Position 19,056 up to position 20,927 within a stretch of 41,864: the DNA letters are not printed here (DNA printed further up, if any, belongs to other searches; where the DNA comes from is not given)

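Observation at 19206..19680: DnaA AAA+ lid (domain IIIb)-like module fused to a DUF362 / 2x[4Fe-4S] protein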

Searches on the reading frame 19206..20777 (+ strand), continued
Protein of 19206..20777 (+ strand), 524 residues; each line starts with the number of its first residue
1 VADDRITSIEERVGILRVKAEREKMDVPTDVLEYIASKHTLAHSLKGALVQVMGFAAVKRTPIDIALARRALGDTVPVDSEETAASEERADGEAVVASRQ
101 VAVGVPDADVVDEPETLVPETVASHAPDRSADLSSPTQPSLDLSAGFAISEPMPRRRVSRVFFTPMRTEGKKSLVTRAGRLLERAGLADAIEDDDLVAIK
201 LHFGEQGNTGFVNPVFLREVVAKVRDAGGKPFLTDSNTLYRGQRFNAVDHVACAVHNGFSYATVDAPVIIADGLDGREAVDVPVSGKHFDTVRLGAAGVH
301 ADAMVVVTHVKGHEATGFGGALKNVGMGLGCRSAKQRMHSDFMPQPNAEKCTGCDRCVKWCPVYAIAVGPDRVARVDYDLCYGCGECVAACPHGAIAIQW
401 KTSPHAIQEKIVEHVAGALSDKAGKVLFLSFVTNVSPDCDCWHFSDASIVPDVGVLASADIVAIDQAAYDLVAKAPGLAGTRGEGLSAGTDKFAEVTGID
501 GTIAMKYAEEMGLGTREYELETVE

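Call 15: find_encoding_contigs(protein=P0008, flank=10000, max_places=2)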
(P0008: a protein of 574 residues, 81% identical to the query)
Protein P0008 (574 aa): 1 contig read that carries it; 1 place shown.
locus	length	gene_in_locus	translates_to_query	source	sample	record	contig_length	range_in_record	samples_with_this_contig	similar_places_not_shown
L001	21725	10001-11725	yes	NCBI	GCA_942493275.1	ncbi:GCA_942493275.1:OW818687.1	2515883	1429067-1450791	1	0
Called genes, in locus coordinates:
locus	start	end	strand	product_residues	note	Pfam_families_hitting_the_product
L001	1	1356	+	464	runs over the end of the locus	PF03793:PASTA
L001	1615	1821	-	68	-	PF03459:TOBE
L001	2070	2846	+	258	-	-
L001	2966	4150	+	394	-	-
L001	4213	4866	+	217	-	-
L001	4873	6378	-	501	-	PF13487:HD_5, PF01966:HD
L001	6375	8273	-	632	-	PF03130:HEAT_PBS (faint), PF13646:HEAT_2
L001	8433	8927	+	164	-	PF06114:Peptidase_M78 (weak)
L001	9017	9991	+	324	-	PF00480:ROK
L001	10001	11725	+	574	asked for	PF04015:DUF362, PF13237:Fer4_10, PF14697:Fer4_21, PF12838:Fer4_7, PF13187:Fer4_9, PF25160:LdpA_Fe-S-bd (weak), PF00037:Fer4 (weak), PF12837:Fer4_6 (weak), +5 more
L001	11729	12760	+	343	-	-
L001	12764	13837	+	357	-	PF24400:DUF7544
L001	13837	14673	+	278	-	PF00590:TP_methylase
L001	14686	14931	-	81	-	PF04014:MazE_antitoxin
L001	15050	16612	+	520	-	PF00133:tRNA-synt_1, PF01406:tRNA-synt_1e, PF09334:tRNA-synt_1g, PF00133:tRNA-synt_1, PF19303:Anticodon_3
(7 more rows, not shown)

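Call 16: find_encoding_contigs(protein=P0074, flank=10000, max_places=2)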
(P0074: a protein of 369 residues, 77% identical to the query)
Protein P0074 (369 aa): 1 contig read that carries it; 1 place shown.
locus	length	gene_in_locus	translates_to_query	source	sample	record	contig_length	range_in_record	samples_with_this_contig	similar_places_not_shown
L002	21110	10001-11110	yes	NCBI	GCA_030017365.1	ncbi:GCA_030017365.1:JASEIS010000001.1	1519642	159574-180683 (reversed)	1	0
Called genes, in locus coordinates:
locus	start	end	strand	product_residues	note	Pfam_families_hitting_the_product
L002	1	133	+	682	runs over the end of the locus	PF08448:PAS_4 (weak), PF00989:PAS, PF08448:PAS_4, PF13188:PAS_8, PF13426:PAS_9, PF08448:PAS_4, PF00512:HisKA, PF02518:HATPase_c, +2 more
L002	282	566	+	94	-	-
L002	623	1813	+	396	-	PF24568:CC_PcsB (weak)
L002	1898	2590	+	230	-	PF00072:Response_reg, PF00486:Trans_reg_C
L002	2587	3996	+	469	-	PF00672:HAMP, PF00512:HisKA, PF02518:HATPase_c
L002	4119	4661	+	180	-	-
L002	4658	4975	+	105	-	-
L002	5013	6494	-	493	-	PF13487:HD_5, PF01966:HD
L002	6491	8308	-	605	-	PF13646:HEAT_2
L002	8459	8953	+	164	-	PF06114:Peptidase_M78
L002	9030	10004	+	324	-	PF00480:ROK, PF01869:BcrAD_BadFG (faint)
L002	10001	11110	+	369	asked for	PF04015:DUF362, PF12838:Fer4_7, PF13187:Fer4_9, PF13237:Fer4_10, PF14697:Fer4_21, PF00037:Fer4 (weak), PF12837:Fer4_6 (weak), PF25160:LdpA_Fe-S-bd (weak), +3 more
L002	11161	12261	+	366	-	-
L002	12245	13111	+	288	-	PF00590:TP_methylase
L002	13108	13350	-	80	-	PF04014:MazE_antitoxin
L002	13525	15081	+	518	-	PF00133:tRNA-synt_1, PF01406:tRNA-synt_1e (weak), PF09334:tRNA-synt_1g, PF00133:tRNA-synt_1, PF19303:Anticodon_3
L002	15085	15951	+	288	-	PF01026:TatD_DNase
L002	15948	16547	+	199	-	PF02525:Flavodoxin_2, PF03358:FMN_red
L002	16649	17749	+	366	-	PF03990:DUF348, PF07501:G5, PF06725:3D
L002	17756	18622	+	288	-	PF00398:RrnaAD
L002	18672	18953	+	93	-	PF06257:VEG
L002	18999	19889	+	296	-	PF00288:GHMP_kinases_N, PF08544:GHMP_kinases_C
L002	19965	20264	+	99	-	PF04026:SpoVG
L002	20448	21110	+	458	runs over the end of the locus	PF00483:NTP_transferase, PF01128:IspD, PF02348:CTP_transf_3 (weak), PF12804:NTP_transf_3, PF00132:Hexapep (weak), PF25084:LbH_EIF2B, PF24894:Hexapep_GlmU (weak), PF25087:GMPPB_C (weak), +1 more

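Call 24: predict_structure(alignment_id=A3)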
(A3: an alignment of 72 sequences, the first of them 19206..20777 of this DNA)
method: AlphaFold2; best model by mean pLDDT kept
length: 524 residues; sequences in the alignment: 72
mean_pLDDT: 83.0   pTM: 0.72
mean pLDDT of the five models: 83.0, 83.0, 81.1, 81.1, 79.8
residues with pLDDT >= 90: 304; 70-90: 112; 50-70: 32; < 50: 76
segments of 3 or more residues with pLDDT < 50: 81-150
pLDDT, mean of each block of 10 residues (from residue 1): 84 98 96 98 96 96 97 78 42 34 36 40 40 42 45 75 94 94 98 98 66 88 98 82 70 81 87 85 94 91 96 88 92 83 87 93 91 93 82 78 90 97 97 82 68 97 98 95 94 92 97 97 95
secondary structure, 60 per line:
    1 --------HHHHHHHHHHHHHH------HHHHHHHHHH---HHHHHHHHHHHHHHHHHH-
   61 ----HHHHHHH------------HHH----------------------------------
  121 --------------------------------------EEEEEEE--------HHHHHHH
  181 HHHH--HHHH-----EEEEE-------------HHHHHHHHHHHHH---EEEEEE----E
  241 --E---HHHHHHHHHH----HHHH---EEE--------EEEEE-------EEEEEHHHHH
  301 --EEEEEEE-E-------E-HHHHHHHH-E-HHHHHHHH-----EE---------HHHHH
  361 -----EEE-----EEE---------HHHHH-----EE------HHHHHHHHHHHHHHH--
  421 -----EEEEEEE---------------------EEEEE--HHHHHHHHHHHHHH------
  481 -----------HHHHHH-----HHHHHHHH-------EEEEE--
elements in order: H9-22 H29-38 H42-59 H65-71 E159-165 H174-184 H187-190 E196-200 H214-226 E230-235 H247-256 H261-264 E268-270 E279-283 E291-295 H296-300 E303-309 H321-328 H332-339 H356-360 E366-368 E374-376 H386-390 H404-418 E426-432 E454-458 H461-474 H492-497 H503-510 E518-522

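Call 32: fold_search(model_id=the predicted structure, library=pdb)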
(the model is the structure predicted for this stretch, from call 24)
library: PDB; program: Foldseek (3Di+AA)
matches with E <= 10: 941; with E <= 0.001: 20
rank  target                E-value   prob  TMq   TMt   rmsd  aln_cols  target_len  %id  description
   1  2yjg_A                1.5e-06  1.00  0.31  0.37  13.5       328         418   13  Structure of the lactate racemase apoprotein from Thermoanaerobacterium thermosaccharolyticum (released 2012-05-30)
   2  6c1w_A                1.8e-06  1.00  0.29  0.35   9.8       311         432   11  A tethered niacin-derived pincer complex with a nickel-carbon or sulfite-carbon bond in lactate racemase (released 2018-03-14)
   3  5huq_B                5.1e-06  1.00  0.30  0.36  15.1       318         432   12  A tethered niacin-derived pincer complex with a nickel-carbon bond in lactate racemase (released 2016-02-10)
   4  2yjg_B                6.1e-06  1.00  0.28  0.34  11.5       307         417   13  Structure of the lactate racemase apoprotein from Thermoanaerobacterium thermosaccharolyticum (released 2012-05-30)
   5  8ezf                  7.6e-06  1.00  0.31  0.38  10.1       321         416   13  A tethered niacin-derived pincer complex with a nickel-carbon or sulfite-carbon bond in lactate racemase R98A/R100A vari (released 2023-01-25)
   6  9q3k_A                1.3e-05  1.00  0.31  0.34  11.7       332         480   14  Structure of LarA-like nickel-pincer nucleotide cofactor-utilizing enzyme with a single catalytic histidine residue fr (released 2025-09-24)
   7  5huq_A                2.0e-05  1.00  0.30  0.36  12.1       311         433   12  A tethered niacin-derived pincer complex with a nickel-carbon bond in lactate racemase (released 2016-02-10)
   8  9eia_B                3.2e-05  1.00  0.29  0.35  16.1       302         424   12  A broad-substrate spectrum lactate racemase A from Isosphaera pallida in complex with copurified D-lactate (released 2025-01-29)
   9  7s91                  4.9e-05  1.00  0.30  0.38   9.8       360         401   11  Structure of the malate racemase mar2 apoprotein from Thermoanaerobacterium thermosaccharolyticum at 2.25 angstroms reso (released 2021-10-13)
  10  9eid                  8.1e-05  1.00  0.30  0.36   8.6       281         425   12  A broad-substrate spectrum lactate racemase A from Isosphaera pallida in complex with D-2-Hydroxybutyrate (released 2025-01-29)
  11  9eia_A                1.2e-04  1.00  0.29  0.35   8.7       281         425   12  A broad-substrate spectrum lactate racemase A from Isosphaera pallida in complex with copurified D-lactate (released 2025-01-29)
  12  9q3j_E                1.3e-04  1.00  0.30  0.34   5.0       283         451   13  Structures of LarA-like nickel-pincer nucleotide cofactor-utilizing enzyme with a single catalytic histidine residue f (released 2025-09-17)
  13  8ezh                  1.3e-04  1.00  0.27  0.32   8.8       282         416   13  A tethered niacin-derived pincer complex with a nickel-carbon bond in lactate racemase R98A/R100A variant modeled with s (released 2023-01-25)
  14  9q3j_G                2.1e-04  1.00  0.25  0.29  12.4       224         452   14  Structures of LarA-like nickel-pincer nucleotide cofactor-utilizing enzyme with a single catalytic histidine residue f (released 2025-09-17)
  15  9q3j_D                2.5e-04  1.00  0.28  0.33  12.9       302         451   13  Structures of LarA-like nickel-pincer nucleotide cofactor-utilizing enzyme with a single catalytic histidine residue f (released 2025-09-17)
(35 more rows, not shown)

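Call 35: find_related_loci(query=A1, collection=genome_contigs, flank=5000)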
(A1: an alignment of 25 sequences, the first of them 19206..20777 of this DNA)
Query A1 (524 aa) in genome_contigs; peptide patterns used: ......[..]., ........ (x = any residue, [..] = any of these).
181 stretches matched a pattern; 162 encode a relative of the query (tblastn E <= 1e-3); the best 80 are kept; 80 distinct loci.
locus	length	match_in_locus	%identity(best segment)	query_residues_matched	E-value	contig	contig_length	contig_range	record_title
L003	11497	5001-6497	67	1-524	0e+0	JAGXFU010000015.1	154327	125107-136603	MAG: Actinomycetes bacterium isolate LH_M22 k141_1294804, whole genome shotgun sequence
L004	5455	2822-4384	66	4-524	0e+0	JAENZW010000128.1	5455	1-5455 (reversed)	MAG: Actinomycetota bacterium isolate BM5_bin.17 BM5_bin17_NODE_2247_length_5455_cov_9.790741, whole genome shotgun sequ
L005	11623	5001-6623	62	1-523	0e+0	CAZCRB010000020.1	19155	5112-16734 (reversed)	MAG TPA_asm: uncultured Eubacteriales bacterium isolate binchicken_co104_79 genome assembly, contig: NODE_2189_length_19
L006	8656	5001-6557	61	4-523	0e+0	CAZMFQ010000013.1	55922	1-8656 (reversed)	MAG TPA_asm: uncultured Eubacteriales bacterium isolate binchicken_co269_74 genome assembly, contig: NODE_503_length_559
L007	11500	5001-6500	62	1-524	0e+0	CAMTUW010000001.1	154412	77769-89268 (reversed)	MAG: uncultured actinobacterium isolate G04_MAG_00003 genome assembly, contig: G04_MAG_00003_000000000028, whole genome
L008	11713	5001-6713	57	1-524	0e+0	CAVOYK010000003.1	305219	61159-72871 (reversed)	MAG: uncultured Actinomycetes bacterium isolate MFD09779.bin.2.33 genome assembly, contig: contig_20207, whole genome sh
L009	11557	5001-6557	60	6-524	0e+0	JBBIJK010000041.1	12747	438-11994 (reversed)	MAG: Actinomycetota bacterium isolate BR2F70218_bin_160 NODE_2214_length_12747_cov_13.641270, whole genome shotgun seque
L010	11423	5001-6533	61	1-524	0e+0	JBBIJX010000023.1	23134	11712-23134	MAG: Actinomycetota bacterium isolate BR1S70218_bin_172 NODE_1188_length_23134_cov_2.71013, whole genome shotgun sequenc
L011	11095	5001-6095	77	161-524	0e+0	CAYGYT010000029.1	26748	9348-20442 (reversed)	MAG TPA_asm: uncultured Eubacteriales bacterium isolate ERP119294_co1_304 genome assembly, contig: NODE_2072_length_2674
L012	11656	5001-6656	58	1-524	0e+0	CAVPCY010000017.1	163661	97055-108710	MAG: uncultured Actinomycetes bacterium isolate MFD00032.bin.2.33 genome assembly, contig: contig_40393, whole genome sh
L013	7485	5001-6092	79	161-524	0e+0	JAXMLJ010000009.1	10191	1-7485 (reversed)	MAG: Coriobacteriia bacterium isolate L4_metabat.bin.19_sub k141_25913, whole genome shotgun sequence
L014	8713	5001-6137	74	150-523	0e+0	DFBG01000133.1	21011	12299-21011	MAG TPA_asm: Actinobacteria bacterium UBA3086 UBA3086_contig_41377, whole genome shotgun sequence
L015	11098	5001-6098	77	159-524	0e+0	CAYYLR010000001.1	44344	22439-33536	MAG TPA_asm: uncultured Coriobacteriaceae bacterium isolate SRP257756_co1_53 genome assembly, contig: NODE_463_length_44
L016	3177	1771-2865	78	161-524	0e+0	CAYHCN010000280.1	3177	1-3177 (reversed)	MAG TPA_asm: uncultured Eubacteriales bacterium isolate ERP119294_co4_461 genome assembly, contig: NODE_50092_length_317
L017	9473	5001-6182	72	127-524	0e+0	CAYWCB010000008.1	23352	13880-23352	MAG TPA_asm: uncultured Eubacteriales bacterium isolate SRP257756_co1_46 genome assembly, contig: NODE_1646_length_23352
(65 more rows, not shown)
